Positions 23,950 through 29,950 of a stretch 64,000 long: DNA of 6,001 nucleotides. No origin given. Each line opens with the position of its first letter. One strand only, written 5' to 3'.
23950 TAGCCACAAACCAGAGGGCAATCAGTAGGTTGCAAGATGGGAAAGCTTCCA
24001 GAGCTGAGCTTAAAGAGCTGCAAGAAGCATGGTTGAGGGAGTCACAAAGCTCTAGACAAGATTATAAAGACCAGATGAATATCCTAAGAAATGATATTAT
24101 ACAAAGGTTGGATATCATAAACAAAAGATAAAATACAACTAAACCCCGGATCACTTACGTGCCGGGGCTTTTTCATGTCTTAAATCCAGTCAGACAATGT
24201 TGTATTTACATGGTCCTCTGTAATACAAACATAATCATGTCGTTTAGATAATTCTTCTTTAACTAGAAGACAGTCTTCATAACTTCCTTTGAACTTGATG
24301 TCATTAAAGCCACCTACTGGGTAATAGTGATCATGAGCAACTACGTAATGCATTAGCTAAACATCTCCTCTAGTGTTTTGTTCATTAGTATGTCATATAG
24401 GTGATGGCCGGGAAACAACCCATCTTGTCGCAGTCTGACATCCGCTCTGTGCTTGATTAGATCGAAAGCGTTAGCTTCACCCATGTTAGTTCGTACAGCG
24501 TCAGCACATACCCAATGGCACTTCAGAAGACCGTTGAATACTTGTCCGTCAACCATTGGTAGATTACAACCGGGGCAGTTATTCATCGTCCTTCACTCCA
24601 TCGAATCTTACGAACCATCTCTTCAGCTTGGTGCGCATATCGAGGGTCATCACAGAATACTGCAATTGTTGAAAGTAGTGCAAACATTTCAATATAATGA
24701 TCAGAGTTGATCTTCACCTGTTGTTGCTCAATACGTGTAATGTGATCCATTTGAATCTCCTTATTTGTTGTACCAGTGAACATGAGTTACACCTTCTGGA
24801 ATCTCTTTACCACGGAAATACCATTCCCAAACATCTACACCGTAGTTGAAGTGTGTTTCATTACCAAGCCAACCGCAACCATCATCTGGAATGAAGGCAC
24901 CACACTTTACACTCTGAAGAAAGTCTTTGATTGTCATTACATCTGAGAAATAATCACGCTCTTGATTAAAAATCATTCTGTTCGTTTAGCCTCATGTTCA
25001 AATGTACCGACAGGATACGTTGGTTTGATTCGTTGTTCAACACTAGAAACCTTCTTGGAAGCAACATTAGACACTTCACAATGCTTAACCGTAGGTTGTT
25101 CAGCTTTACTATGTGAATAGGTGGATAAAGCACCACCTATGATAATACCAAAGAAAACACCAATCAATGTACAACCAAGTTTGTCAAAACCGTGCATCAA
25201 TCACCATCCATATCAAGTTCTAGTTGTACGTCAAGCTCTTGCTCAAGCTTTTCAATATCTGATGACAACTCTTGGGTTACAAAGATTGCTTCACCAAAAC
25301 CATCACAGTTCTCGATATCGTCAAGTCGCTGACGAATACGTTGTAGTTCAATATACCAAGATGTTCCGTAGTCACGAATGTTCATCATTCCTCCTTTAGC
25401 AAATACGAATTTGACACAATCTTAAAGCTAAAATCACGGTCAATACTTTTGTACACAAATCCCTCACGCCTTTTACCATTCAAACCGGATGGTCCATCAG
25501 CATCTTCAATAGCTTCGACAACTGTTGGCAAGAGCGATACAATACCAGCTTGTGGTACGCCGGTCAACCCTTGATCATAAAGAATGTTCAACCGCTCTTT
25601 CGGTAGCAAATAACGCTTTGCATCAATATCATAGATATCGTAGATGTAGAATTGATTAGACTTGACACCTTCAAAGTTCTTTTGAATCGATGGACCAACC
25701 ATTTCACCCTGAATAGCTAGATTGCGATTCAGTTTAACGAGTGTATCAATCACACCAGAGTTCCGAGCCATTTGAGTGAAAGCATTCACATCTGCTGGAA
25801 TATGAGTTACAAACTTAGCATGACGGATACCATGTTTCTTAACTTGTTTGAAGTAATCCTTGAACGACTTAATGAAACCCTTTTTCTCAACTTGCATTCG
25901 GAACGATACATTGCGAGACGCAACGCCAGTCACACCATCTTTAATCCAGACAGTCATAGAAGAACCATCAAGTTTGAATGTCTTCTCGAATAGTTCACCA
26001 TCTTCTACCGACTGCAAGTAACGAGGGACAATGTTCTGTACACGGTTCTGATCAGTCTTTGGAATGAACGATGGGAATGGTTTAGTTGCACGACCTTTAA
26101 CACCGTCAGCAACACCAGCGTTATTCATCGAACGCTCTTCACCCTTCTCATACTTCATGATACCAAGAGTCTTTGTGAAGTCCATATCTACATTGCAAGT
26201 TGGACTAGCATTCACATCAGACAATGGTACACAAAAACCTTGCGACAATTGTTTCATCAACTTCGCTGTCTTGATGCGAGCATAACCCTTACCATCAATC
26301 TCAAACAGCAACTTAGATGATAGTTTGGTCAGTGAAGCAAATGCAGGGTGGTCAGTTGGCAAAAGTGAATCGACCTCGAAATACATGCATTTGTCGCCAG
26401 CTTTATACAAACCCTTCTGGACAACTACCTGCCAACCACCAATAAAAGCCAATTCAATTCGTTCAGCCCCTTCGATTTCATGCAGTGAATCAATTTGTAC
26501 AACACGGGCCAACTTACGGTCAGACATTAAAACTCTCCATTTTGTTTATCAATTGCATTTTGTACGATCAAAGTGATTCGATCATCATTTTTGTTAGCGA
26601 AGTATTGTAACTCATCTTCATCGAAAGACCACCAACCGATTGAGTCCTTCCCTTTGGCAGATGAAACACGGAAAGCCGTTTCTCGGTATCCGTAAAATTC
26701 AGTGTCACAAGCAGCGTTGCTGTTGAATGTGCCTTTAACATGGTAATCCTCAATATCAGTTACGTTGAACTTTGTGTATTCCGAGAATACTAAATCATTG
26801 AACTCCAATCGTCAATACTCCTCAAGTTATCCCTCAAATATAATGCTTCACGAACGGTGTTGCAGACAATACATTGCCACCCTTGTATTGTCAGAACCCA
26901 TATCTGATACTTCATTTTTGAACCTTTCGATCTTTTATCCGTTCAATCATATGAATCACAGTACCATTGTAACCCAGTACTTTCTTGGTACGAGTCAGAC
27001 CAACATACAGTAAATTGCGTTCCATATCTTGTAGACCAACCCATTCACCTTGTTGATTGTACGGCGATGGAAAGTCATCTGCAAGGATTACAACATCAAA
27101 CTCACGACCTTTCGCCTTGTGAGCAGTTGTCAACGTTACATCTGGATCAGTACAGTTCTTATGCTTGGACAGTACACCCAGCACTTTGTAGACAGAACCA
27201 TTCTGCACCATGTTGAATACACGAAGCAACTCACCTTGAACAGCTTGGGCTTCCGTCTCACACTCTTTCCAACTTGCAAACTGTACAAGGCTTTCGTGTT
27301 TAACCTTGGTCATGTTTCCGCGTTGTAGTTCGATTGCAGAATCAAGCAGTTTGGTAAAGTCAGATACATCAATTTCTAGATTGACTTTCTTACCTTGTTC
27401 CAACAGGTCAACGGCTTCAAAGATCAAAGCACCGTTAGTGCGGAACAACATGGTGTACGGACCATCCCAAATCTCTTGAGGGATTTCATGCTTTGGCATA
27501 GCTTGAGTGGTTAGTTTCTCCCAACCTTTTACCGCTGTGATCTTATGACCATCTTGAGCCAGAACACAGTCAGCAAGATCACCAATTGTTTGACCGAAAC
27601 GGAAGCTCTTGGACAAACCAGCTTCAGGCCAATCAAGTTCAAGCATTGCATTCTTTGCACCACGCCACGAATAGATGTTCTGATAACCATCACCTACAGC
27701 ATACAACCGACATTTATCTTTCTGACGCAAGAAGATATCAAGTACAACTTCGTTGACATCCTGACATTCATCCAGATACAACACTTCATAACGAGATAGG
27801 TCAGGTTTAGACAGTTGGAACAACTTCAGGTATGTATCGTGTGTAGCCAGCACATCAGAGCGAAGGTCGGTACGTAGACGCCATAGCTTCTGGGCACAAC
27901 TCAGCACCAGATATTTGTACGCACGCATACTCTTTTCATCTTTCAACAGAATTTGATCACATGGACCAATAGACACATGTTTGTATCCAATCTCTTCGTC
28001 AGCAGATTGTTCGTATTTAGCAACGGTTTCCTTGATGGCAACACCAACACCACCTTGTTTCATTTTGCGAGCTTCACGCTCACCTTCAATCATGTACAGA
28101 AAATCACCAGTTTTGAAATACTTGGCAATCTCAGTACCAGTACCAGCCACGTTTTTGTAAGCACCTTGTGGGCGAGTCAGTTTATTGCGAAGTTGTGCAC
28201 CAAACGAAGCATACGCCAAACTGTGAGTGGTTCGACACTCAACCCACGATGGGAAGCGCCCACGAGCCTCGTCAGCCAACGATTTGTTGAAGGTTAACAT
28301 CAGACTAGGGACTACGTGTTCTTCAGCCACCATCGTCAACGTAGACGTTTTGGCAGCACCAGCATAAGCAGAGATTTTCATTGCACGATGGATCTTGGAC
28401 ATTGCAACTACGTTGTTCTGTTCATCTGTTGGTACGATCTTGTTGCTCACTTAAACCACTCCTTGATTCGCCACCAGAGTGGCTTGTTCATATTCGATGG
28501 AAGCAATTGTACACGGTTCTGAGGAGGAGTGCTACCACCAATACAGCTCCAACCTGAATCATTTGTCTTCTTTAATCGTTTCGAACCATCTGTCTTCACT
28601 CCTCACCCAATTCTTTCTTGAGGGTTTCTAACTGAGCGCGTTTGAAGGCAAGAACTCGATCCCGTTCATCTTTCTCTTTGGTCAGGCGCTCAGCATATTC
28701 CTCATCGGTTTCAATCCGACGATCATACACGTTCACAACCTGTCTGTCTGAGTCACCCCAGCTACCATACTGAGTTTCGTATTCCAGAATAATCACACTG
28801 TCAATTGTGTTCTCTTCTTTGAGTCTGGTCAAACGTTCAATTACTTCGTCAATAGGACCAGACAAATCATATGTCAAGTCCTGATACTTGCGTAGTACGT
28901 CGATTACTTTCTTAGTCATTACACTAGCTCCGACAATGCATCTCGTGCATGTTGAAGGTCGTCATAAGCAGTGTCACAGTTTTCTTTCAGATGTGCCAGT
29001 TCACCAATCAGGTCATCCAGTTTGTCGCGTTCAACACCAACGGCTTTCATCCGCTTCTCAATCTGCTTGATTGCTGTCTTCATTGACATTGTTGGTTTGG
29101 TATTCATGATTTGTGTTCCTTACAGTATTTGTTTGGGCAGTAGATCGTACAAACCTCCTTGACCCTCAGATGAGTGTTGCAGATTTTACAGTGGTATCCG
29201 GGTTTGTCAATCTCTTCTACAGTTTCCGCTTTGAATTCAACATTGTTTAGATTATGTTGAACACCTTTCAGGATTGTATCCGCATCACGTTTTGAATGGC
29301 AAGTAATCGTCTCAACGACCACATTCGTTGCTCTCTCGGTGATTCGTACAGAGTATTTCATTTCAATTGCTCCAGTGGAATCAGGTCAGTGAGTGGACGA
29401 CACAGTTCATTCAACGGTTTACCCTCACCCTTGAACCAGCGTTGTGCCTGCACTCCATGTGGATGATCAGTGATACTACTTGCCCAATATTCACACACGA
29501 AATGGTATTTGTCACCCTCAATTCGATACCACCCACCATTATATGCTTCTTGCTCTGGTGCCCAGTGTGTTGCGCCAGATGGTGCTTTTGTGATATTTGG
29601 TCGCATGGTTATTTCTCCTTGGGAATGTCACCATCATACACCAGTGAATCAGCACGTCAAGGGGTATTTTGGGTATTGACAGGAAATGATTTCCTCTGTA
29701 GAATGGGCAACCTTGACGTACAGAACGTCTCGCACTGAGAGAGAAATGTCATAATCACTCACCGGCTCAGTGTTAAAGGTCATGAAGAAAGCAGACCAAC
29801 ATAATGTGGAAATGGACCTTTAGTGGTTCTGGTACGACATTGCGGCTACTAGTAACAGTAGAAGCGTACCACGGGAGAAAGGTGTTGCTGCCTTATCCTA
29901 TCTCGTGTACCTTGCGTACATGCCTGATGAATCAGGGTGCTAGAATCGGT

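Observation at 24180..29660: Leftward accessory operon: RNA ligase + SF1 helicase + Zn-ribbon proteins, insulated by a bidirectional terminator and divergent promoters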

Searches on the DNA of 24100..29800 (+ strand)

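Call 5: search_dna_similar(query=window:24100-29800:+, collection=phages, mode=near, max_rows=30)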
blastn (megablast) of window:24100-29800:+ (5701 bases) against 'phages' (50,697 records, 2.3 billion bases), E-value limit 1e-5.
Records with a match: 2; places in all: 2; records where one place covers at least 80% of the query: 0.
Best place of each record, by identity: 80-90% 2.
By first word of the organism name: Pseudomonas 2.
By host as written in the record: Pseudomonas syringae P1.01.01B03 1; Pseudomonas syringae 19B 1.
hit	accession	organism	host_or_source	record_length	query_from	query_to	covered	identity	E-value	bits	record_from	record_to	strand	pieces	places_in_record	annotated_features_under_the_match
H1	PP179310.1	Pseudomonas phage Pyxpy01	Pseudomonas syringae P1.01.01B03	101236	2306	2443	2%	80.6%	4e-19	104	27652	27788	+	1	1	RNA ligase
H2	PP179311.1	Pseudomonas phage Pyxpy02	Pseudomonas syringae 19B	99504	2306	2443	2%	80.6%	4e-19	104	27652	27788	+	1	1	RNA ligase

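Call 79: search_dna_similar(query=L011:5040-5360:-, collection=phages, mode=distant, max_rows=30, rows=spread, max_evalue=0.001)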
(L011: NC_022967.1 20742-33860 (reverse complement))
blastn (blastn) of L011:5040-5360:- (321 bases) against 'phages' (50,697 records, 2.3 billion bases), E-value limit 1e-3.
Records with a match: 158; places in all: 167; records where one place covers at least 80% of the query: 125.
Best place of each record, by identity: >=99% 12; 95-99% 51; 90-95% 59; 80-90% 2; 60-80% 34.
By first word of the organism name: Pseudomonas 158.
By host as written in the record: Pseudomonas aeruginosa 51; Pseudomonas aeruginosa PAO1 25; Pseudomonas aeruginosa PAK 10; Pseudomonas syringae pv. porri LMG 28495 8; Pseudomonas syringae pv. actinidiae 6; - 4; Pseudomonas sp. 3; Pseudomonas syringae 3; and 32 more.
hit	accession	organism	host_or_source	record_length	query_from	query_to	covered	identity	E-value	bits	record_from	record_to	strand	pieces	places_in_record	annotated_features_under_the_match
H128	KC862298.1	Pseudomonas phage PAK_P2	Pseudomonas aeruginosa PAK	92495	1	321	100%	100.0%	1e-163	580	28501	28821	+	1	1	none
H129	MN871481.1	Pseudomonas phage PaSz-1_45_92k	Pseudomonas aeruginosa PAO1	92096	1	321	100%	99.4%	8e-161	571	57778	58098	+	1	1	record has no annotation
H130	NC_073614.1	Pseudomonas phage vB_PaeM_B31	Pseudomonas aeruginosa B31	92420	1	321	100%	98.4%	2e-156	557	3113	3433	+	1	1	none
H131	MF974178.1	Pseudomonas phage YS35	-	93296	1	320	100%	97.5%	4e-152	542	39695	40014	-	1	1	sRNA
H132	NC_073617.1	Pseudomonas phage YS35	-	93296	1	320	100%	97.5%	4e-152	542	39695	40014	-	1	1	sRNA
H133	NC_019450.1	Pseudomonas phage JG004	Pseudomonas aeruginosa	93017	1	320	100%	96.6%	8e-148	528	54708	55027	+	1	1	hypothetical protein (x2)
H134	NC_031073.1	Pseudomonas phage vB_PaeM_MAG1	Pseudomonas aeruginosa clinical isolate ...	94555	1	320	100%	96.3%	1e-146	524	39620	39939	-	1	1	none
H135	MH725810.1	Pseudomonas phage PaYy-2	Pseudomonas aeruginosa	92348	1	320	100%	95.9%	4e-145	519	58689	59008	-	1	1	none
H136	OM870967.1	Pseudomonas phage vB_Paer_Ps12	Pseudomonas aeruginosa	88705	1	320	100%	95.9%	4e-145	519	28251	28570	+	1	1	hypothetical protein (x2)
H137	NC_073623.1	Pseudomonas phage vB_Paer_PsCh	Pseudomonas aeruginosa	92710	1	320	100%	95.9%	5e-144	516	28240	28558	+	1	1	hypothetical protein (x2)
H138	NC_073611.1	Pseudomonas phage vB_Pae_Kat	Pseudomonas aeruginosa PAO1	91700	1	320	100%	95.3%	3e-141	507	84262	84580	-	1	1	none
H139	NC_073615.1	Pseudomonas phage HJ01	Pseudomonas aeruginosa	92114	1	321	100%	94.0%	1e-144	517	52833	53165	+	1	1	none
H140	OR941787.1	Pseudomonas phage PJNP029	Pseudomonas aeruginosa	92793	1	321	100%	93.7%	6e-143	512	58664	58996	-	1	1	none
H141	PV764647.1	Pseudomonas phage HenuyfyN19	Pseudomonas aeruginosa 2025019N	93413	1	321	100%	91.9%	9e-135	485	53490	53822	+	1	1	hypothetical protein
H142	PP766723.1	Pseudomonas phage Baskent_P3_3B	Pseudomonas aeruginosa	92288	1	320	100%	91.9%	3e-134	483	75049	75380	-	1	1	hypothetical protein (x2)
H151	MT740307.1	Pseudomonas phage phiK7A1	Pseudomonas syringae pv. actinidiae K7A1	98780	17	268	79%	71.8%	1e-19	103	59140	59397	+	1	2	hypothetical protein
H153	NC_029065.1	Pseudomonas phage VCM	-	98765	14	144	41%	77.4%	3e-14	84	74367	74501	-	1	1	hypothetical protein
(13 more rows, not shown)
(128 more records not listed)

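Call 80: get_annotated_region(hit=H132, flank=2500)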
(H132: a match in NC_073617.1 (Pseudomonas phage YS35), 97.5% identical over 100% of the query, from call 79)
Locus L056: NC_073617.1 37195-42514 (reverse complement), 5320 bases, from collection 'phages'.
description: Pseudomonas phage YS35, complete genome.
organism: Pseudomonas phage YS35 (NCBI taxid 2036050)
taxonomy: Viruses; Duplodnaviria; Heunggongvirae; Uroviricota; Caudoviricetes; Pakpunavirus; Pakpunavirus CAb02
host: -; source: -; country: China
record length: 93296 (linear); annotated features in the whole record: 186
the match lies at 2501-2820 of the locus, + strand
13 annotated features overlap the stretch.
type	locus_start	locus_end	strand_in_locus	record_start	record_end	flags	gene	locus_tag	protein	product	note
CDS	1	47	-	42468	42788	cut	-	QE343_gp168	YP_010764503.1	hypothetical protein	hypothetical protein [Delftia sp.|Delftia tsuruhatensis,|Pseudomonas phage]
CDS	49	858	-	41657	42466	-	-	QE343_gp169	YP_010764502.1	hypothetical protein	hypothetical protein [Pseudomonas phage]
CDS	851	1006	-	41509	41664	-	-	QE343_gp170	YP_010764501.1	hypothetical protein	hypothetical protein [Pseudomonas phage]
CDS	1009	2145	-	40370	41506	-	-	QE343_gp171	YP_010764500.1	hypothetical protein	hypothetical protein [Pseudomonas phage PAK_P4, PAK_P400039c]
CDS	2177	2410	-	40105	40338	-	-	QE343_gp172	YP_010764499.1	hypothetical protein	hypothetical protein [Delftia sp.|Delftia tsuruhatensis,|Pseudomonas phage]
ncRNA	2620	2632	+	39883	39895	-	-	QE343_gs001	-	sRNA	-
CDS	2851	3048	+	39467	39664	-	-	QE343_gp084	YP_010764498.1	hypothetical protein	hypothetical protein [Pseudomonas phage JG004, PJG4_101]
CDS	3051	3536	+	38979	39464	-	-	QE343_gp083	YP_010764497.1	hypothetical protein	hypothetical protein [Delftia sp. 670, GY15_16930]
CDS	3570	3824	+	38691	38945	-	-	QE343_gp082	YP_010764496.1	hypothetical protein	hypothetical protein [Pseudomonas phage]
CDS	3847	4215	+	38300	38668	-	-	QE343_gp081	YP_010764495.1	hypothetical protein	hypothetical protein [Pseudomonas phage]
CDS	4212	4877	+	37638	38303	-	-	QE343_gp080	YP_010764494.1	hypothetical protein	hypothetical protein [Pseudomonas phage PAK_P1, PAK_P100045]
CDS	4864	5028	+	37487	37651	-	-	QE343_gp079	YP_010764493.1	hypothetical protein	hypothetical protein [Pseudomonas phage]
CDS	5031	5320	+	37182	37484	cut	-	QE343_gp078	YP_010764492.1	hypothetical protein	hypothetical protein [Delftia sp.|Delftia tsuruhatensis,|Pseudomonas phage]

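Call 83: search_rna_families(source=L011, start=5000, end=5460, threshold=evalue, max_evalue=10)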
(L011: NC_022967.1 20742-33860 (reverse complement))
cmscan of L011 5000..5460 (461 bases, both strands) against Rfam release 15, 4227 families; matches with E-value up to 10: 3.
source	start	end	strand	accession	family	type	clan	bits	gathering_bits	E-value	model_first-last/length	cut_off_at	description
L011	5231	5365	-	RF02161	PART1_3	Gene; lncRNA;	-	19.1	40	0.057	1-131/131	no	Prostate androgen-regulated transcript 1 conserved region 3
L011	5032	5079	+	RF01642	ceN54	Gene; snRNA; snoRNA; CD-box;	-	12.7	60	8.1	1-68/68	no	Caenorhabditis snoRNA ceN54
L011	5216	5253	-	RF03108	Methylosinus-1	Gene; sRNA;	-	10.5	145.1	4.2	136-170/214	no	Methylosinus-1 RNA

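Call 84: search_rna_families(source=L012, start=5280, end=5680, threshold=evalue, max_evalue=10)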
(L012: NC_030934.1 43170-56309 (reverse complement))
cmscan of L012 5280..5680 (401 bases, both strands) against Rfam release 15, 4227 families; matches with E-value up to 10: 2.
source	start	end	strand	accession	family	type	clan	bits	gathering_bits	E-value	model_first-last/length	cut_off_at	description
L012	5448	5524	-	RF03256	mir-1286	Gene; miRNA;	-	16.7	70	0.97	1-76/76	no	mir-1286 microRNA precursor family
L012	5401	5522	-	RF01513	Afu_335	Gene; snRNA; snoRNA; CD-box;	-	13.5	50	6.7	1-96/96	no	A. fumigatus snoRNA Afu_335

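Call 85: get_annotated_region(hit=H153, flank=1500)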
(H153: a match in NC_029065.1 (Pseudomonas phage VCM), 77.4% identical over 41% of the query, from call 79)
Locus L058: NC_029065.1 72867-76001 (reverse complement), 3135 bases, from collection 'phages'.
description: Pseudomonas phage VCM genome assembly VCM, chromosome : 1.
organism: Pseudomonas phage VCM (NCBI taxid 1729937)
taxonomy: Viruses; Duplodnaviria; Heunggongvirae; Uroviricota; Caudoviricetes; Otagovirus; Otagovirus VCM
host: -; source: -; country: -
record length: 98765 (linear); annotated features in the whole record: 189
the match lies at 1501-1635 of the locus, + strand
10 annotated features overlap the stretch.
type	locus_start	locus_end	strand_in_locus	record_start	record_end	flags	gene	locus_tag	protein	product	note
CDS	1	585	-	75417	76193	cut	ybeZ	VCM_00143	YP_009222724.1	PhoH-like phosphate starvation-inducible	-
CDS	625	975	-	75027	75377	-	-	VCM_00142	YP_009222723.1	hypothetical protein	-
CDS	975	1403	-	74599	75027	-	-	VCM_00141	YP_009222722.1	hypothetical protein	-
CDS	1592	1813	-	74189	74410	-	-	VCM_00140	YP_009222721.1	hypothetical protein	-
CDS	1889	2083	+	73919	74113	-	-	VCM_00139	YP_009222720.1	hypothetical protein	-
CDS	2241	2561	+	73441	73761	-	-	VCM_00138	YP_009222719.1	hypothetical protein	-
tRNA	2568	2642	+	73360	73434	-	-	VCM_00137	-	tRNA-Lys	tRNA-Lys(ttt)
tRNA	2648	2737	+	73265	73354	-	-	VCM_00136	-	tRNA-Ser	tRNA-Ser(gct)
tRNA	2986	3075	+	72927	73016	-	-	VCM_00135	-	tRNA-Ser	tRNA-Ser(aga)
tRNA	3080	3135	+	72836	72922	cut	-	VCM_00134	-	tRNA-Leu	tRNA-Leu(caa)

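Call 86: get_annotated_region(hit=H151, flank=1500)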
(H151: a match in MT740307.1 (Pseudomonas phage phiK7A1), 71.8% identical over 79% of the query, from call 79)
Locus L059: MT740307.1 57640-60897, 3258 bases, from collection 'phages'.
description: Pseudomonas phage phiK7A1, complete genome.
organism: Pseudomonas phage phiK7A1 (NCBI taxid 2759194)
taxonomy: Viruses; Duplodnaviria; Heunggongvirae; Uroviricota; Caudoviricetes
host: Pseudomonas syringae pv. actinidiae K7A1; source: soil; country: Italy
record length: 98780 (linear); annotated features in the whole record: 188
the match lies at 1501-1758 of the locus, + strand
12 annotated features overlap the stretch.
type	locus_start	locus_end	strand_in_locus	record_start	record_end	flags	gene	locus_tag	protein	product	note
CDS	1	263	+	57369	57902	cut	-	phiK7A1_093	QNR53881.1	hypothetical protein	-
CDS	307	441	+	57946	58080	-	-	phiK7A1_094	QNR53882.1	hypothetical protein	-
CDS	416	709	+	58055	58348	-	-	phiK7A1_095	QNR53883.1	hypothetical protein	-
CDS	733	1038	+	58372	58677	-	-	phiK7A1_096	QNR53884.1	hypothetical protein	-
CDS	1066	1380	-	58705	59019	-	-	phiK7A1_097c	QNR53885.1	hypothetical protein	-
CDS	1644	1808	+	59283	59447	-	-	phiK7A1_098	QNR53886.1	hypothetical protein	-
CDS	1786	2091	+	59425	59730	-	-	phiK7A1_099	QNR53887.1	hypothetical protein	NrdA.1 conserved hypothetical protein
CDS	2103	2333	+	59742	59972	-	-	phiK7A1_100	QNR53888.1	hypothetical protein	-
CDS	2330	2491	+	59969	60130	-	-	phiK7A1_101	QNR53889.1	hypothetical protein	-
CDS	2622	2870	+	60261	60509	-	-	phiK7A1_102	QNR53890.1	hypothetical protein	-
CDS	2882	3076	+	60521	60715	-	-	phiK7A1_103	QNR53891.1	hypothetical protein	-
CDS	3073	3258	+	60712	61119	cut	-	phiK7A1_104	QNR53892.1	HAD-like domain protein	HAD-like domain protein [Pseudomonas phage SRT6]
